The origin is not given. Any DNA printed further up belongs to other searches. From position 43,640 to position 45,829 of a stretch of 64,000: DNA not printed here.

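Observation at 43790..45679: Secreted eukaryotic-type cPLA2/PLB (PLA2_B) phospholipase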

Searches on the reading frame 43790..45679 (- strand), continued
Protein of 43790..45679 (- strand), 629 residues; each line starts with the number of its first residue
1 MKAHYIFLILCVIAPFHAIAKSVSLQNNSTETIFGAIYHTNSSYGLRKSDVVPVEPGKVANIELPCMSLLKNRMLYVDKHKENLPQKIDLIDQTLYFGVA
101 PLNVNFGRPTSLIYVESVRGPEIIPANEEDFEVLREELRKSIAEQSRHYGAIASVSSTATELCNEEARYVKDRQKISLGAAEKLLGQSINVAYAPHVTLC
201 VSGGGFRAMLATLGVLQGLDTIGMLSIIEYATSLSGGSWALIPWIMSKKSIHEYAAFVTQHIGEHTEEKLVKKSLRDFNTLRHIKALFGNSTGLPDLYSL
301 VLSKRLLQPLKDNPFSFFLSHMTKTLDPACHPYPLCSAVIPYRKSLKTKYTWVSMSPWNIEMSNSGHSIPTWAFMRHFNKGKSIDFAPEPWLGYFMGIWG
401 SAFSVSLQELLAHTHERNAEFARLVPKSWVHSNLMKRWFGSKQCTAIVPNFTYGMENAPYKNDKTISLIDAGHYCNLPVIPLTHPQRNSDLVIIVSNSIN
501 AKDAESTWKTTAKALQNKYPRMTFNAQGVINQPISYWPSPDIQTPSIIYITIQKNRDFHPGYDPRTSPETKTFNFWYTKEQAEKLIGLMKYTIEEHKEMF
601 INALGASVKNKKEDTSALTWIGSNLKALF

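Call 62: search_solved_structures(query=A5, max_evalue=0.01, show_alignments=1)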
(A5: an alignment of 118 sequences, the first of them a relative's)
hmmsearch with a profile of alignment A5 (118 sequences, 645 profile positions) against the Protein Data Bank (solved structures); distinct sequences matched with E-value up to 0.01: 3.
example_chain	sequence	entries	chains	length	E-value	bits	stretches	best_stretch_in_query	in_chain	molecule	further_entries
1cjy_A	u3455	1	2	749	1.7e-98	334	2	170-443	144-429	PROTEIN (CYTOSOLIC PHOSPHOLIPASE A2)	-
5ixc_A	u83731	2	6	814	2.4e-70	241.1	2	168-426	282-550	Cytosolic phospholipase A2 delta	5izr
5iz5_B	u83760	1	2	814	2.6e-70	241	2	168-425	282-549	Cytosolic phospholipase A2 delta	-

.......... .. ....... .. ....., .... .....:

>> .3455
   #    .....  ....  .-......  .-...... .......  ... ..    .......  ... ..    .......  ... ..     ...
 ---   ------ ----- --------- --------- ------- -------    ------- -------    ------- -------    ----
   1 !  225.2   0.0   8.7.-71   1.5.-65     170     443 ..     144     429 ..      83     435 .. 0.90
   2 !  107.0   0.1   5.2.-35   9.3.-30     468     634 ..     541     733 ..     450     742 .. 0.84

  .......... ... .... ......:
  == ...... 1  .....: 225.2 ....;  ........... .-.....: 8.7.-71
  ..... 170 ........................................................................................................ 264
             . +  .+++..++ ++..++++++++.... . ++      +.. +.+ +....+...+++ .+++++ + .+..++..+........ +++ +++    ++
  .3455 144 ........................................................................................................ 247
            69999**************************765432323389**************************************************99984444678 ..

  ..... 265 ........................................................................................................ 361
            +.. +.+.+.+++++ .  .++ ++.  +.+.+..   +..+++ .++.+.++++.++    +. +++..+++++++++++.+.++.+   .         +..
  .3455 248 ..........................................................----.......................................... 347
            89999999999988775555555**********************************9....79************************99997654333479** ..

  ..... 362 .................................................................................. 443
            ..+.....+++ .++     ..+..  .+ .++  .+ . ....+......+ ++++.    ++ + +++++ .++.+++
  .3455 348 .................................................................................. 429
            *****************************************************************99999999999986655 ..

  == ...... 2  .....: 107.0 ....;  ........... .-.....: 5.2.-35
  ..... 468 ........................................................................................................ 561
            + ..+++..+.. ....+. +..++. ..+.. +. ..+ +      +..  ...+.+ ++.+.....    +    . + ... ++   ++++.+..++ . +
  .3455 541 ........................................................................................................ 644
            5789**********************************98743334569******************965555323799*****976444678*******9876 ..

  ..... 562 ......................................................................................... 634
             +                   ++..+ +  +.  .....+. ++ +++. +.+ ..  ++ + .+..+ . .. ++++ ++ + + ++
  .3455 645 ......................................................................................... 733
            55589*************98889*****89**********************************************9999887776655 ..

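Call 63: search_protein_families(library=pfam, proteins=[P0127, P0112, P0026, P0243, P0257, P0232, P0175, P0018], max_evalue=0.001)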
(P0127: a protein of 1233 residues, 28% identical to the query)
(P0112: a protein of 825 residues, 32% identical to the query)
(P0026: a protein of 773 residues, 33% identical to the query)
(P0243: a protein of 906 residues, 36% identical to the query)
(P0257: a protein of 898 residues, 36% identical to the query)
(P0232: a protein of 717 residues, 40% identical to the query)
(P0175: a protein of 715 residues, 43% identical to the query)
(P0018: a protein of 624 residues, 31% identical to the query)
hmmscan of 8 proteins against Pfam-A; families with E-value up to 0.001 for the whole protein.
P0127 (1233 aa): 1 family
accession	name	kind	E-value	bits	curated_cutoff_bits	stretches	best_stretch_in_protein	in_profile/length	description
PF01735.24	PLA2_B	-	4.4e-25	88.5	23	1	802-1084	1-321/491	Lysophospholipase catalytic domain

P0112 (825 aa): 1 family
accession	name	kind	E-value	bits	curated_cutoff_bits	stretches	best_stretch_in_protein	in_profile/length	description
PF01735.24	PLA2_B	-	1.1e-29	103.7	23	2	107-296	1-216/491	Lysophospholipase catalytic domain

P0026 (773 aa): 1 family
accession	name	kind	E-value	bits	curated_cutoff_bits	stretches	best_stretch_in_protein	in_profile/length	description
PF01735.24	PLA2_B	-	1.4e-25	90.1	23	1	286-599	1-351/491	Lysophospholipase catalytic domain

P0243 (906 aa): 1 family
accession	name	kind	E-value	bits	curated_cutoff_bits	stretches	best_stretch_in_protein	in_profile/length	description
PF01735.24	PLA2_B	-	6.4e-30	104.5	23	1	451-772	1-336/491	Lysophospholipase catalytic domain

P0257 (898 aa): 1 family
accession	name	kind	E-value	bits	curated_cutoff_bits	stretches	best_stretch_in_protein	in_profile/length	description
PF01735.24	PLA2_B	-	3.2e-30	105.5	23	1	454-786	1-350/491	Lysophospholipase catalytic domain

P0232 (717 aa): 1 family
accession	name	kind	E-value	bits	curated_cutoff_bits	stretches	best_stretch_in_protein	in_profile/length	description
PF01735.24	PLA2_B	-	8.8e-27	94.1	23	1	263-576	1-336/491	Lysophospholipase catalytic domain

P0175 (715 aa): 2 families
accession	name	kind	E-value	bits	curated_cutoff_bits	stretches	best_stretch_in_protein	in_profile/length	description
PF01735.24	PLA2_B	-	1.3e-32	113.3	23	1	304-600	1-336/491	Lysophospholipase catalytic domain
PF25764.1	KIF21A_4th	-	0.00019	21.6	33.1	1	24-118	60-145/183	KIF21A-like domain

P0018 (624 aa): 1 family
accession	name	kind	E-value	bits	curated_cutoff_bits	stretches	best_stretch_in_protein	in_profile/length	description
PF01735.24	PLA2_B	-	3.6e-31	108.6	23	1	209-504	1-335/491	Lysophospholipase catalytic domain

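Call 64: predict_structure(alignment_id=A5)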
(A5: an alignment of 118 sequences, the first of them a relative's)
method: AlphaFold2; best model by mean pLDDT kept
length: 629 residues; sequences in the alignment: 118
mean_pLDDT: 91.6   pTM: 0.89
mean pLDDT of the five models: 91.6, 90.6, 90.4, 90.0, 89.6
residues with pLDDT >= 90: 478; 70-90: 125; 50-70: 26; < 50: 0
segments of 3 or more residues with pLDDT < 50: none
pLDDT, mean of each block of 10 residues (from residue 1): 83 65 95 97 96 98 94 95 95 78 87 85 90 92 95 97 96 98 98 97 96 99 98 97 97 97 85 91 93 91 94 96 93 97 81 97 96 97 96 95 68 82 85 73 83 94 93 94 94 96 92 95 84 94 95 97 96 90 98 98 97 81 72
secondary structure, 60 per line:
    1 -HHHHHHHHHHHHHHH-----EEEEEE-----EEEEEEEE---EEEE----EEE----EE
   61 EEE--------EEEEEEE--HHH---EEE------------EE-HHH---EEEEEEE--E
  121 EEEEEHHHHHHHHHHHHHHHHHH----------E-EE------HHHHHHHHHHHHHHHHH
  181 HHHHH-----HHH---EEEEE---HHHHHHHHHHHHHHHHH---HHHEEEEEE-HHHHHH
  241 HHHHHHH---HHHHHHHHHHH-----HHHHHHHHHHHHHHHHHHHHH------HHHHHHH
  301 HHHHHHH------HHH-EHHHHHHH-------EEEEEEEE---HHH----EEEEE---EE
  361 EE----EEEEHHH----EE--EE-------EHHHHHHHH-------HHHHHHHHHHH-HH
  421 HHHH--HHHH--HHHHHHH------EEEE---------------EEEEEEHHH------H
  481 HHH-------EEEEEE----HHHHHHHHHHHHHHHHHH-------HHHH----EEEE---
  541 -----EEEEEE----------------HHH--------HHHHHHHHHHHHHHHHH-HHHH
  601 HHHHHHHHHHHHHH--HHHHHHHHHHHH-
elements in order: H2-16 E22-27 E33-40 E44-47 E52-54 E59-63 E72-78 E87-89 E111-117 E120-125 H126-143 H164-185 E197-201 H205-221 E228-233 H235-247 H251-261 H267-287 H294-307 H319-325 E333-340 E351-355 E359-362 E367-370 H392-399 H407-417 H419-424 H427-430 H433-439 E446-449 E465-470 H480-483 E491-496 H501-518 H526-529 E534-537 E546-551 H579-595 H597-614 H617-628

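Call 67: fold_search(model_id=the predicted structure, library=pdb)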
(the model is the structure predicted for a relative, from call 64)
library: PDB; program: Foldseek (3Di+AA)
matches with E <= 10: 311; with E <= 0.001: 14
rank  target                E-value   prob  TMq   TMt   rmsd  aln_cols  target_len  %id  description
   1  5iz5_A                1.5e-26  1.00  0.61  0.51  11.6       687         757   17  Human GIVD cytosolic phospholipase A2 (released 2016-06-08)
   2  5iz5_B                4.8e-26  1.00  0.62  0.53  10.4       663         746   17  Human GIVD cytosolic phospholipase A2 (released 2016-06-08)
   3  1cjy_A                1.7e-25  1.00  0.62  0.62  10.4       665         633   19  HUMAN CYTOSOLIC PHOSPHOLIPASE A2 (released 2000-04-20)
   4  1cjy_B                3.0e-25  1.00  0.59  0.60  10.2       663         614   19  HUMAN CYTOSOLIC PHOSPHOLIPASE A2 (released 2000-04-20)
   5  5ixc_B                5.8e-23  1.00  0.59  0.55   9.6       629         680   18  Human GIVD cytosolic phospholipase A2 in complex with Methyl gamma-Linolenyl Fluorophosphonate (released 2016-06-08)
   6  5izr_A                7.8e-23  1.00  0.59  0.55   9.5       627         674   18  Human GIVD cytosolic phospholipase A2 in complex with Methyl gamma-Linolenyl Fluorophosphonate inhibitor and Terbium C (released 2016-06-08)
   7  5izr_B                2.2e-22  1.00  0.59  0.55   9.3       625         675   18  Human GIVD cytosolic phospholipase A2 in complex with Methyl gamma-Linolenyl Fluorophosphonate inhibitor and Terbium C (released 2016-06-08)
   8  5ixc_A                2.9e-22  1.00  0.58  0.54   9.7       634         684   17  Human GIVD cytosolic phospholipase A2 in complex with Methyl gamma-Linolenyl Fluorophosphonate (released 2016-06-08)
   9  5izr_C                5.1e-22  1.00  0.57  0.54   9.8       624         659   18  Human GIVD cytosolic phospholipase A2 in complex with Methyl gamma-Linolenyl Fluorophosphonate inhibitor and Terbium C (released 2016-06-08)
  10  5izr_D                7.9e-22  1.00  0.57  0.54   9.9       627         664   18  Human GIVD cytosolic phospholipase A2 in complex with Methyl gamma-Linolenyl Fluorophosphonate inhibitor and Terbium C (released 2016-06-08)
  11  5fya_A                1.7e-04  1.00  0.24  0.52  10.1       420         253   13  Cubic crystal of the native PlpD (released 2016-04-06)
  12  5fya_B                2.6e-04  1.00  0.26  0.55   9.1       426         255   13  Cubic crystal of the native PlpD (released 2016-04-06)
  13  4kyi_A                8.2e-04  1.00  0.26  0.30  14.4       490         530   12  Crystal structure of the phospholipase VipD from Legionella pneumophila in complex with the human GTPase Rab5 (released 2014-08-13)
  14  5fqu_A                8.6e-04  1.00  0.24  0.51   8.8       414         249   13  Orthorhombic crystal structure of of PlpD (selenomethionine derivative) (released 2016-04-06)
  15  5fqu_B                1.1e-03  1.00  0.24  0.50   9.7       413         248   12  Orthorhombic crystal structure of of PlpD (selenomethionine derivative) (released 2016-04-06)
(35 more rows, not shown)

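Call 70: fold_search(model_id=the predicted structure, library=viral)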
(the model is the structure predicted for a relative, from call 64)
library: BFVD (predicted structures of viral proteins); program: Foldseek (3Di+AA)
matches with E <= 10: 365; with E <= 0.001: 9
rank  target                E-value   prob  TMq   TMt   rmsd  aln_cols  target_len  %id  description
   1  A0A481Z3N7            1.0e-04  1.00  0.28  0.35   8.6       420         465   11  Patatin-like phospholipase [Mimivirus LCMiAC02]
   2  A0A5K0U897            1.5e-04  1.00  0.25  0.36  13.5       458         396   12  Lysophospholipase-like [Yasminevirus sp. GU-2018]
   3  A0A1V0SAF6            1.6e-04  1.00  0.31  0.54   8.6       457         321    9  Patatin-like phospholipase [Catovirus CTV1]
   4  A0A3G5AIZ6            2.2e-04  1.00  0.29  0.44  10.9       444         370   12  Patatin-like phospholipase [Solumvirus sp.]
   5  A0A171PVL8            3.1e-04  1.00  0.26  0.48  11.0       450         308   10  Patatin-like phospholipase [Heliothis virescens ascovirus 3f]
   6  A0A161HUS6            5.1e-04  1.00  0.30  0.51  10.2       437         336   11  PNPLA domain-containing protein [Powai lake megavirus]
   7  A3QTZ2                6.5e-04  1.00  0.26  0.40  11.4       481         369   11  Patatin-like phospholipase-like protein [Oryctes rhinoceros nudivirus]
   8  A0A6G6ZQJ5            8.3e-04  1.00  0.27  0.44  10.4       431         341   10  (no name in the UniProt tables at hand)
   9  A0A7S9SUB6            8.8e-04  1.00  0.28  0.48   9.2       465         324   10  PNPLA domain-containing protein [Virus NIOZ-UU159]
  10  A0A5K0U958            1.3e-03  0.98  0.22  0.25  18.0       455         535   10  PNPLA domain-containing protein [Yasminevirus sp. GU-2018]
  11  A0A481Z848            1.8e-03  1.00  0.30  0.58   8.1       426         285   10  Patatin-like phospholipase [Pithovirus LCPAC304]
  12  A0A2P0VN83            1.9e-03  1.00  0.28  0.52  12.1       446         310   10  Patatin-like phospholipase [Tetraselmis virus 1]
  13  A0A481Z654            1.9e-03  1.00  0.27  0.30   9.6       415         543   11  Patatin-like phospholipase [Pithovirus LCPAC202]
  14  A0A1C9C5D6            2.0e-03  0.99  0.25  0.46  12.0       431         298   12  Putative esterase [Heterosigma akashiwo virus 01]
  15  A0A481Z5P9            2.5e-03  1.00  0.28  0.44   8.9       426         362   10  Patatin-like phospholipase [Pithovirus LCPAC103]
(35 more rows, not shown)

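Call 73: list_cluster_members(proteins=[P0175, P0181, P0209, P0253, P0254, P0105, P0244, P0074, P0186, P0129])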
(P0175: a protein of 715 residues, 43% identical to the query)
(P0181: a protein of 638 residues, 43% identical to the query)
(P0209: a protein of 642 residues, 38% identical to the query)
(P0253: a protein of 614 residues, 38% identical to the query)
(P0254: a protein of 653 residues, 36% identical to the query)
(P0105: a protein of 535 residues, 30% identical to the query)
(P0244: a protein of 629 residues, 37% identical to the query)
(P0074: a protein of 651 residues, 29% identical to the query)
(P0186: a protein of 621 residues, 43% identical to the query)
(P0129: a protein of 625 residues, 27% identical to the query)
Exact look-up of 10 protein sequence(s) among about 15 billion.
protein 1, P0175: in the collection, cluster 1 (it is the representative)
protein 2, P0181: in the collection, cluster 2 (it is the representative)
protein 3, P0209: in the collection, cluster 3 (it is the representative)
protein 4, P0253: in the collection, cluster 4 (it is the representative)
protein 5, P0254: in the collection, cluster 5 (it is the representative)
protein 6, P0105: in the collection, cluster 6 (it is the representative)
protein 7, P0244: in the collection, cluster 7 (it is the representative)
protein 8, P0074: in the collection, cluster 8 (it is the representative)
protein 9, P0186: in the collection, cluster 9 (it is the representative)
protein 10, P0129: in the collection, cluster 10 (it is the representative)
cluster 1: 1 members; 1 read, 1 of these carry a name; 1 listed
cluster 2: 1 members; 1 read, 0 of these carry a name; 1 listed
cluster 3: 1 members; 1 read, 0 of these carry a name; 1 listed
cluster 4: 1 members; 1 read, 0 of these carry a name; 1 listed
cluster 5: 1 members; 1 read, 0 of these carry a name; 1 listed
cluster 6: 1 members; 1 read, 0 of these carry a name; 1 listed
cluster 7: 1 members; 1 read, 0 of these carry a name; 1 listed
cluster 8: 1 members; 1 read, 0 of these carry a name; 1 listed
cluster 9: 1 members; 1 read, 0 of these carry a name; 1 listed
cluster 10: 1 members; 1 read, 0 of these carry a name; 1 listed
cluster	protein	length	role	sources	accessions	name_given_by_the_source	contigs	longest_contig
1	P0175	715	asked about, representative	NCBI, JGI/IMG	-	phospholipase A2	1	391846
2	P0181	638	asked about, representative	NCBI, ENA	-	-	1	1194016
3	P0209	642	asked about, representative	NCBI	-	-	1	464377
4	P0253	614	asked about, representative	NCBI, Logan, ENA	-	-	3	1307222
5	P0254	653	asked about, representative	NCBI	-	-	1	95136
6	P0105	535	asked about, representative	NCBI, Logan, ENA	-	-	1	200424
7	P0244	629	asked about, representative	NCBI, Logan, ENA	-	-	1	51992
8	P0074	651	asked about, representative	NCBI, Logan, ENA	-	-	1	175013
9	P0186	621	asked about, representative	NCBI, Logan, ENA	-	-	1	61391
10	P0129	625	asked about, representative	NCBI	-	-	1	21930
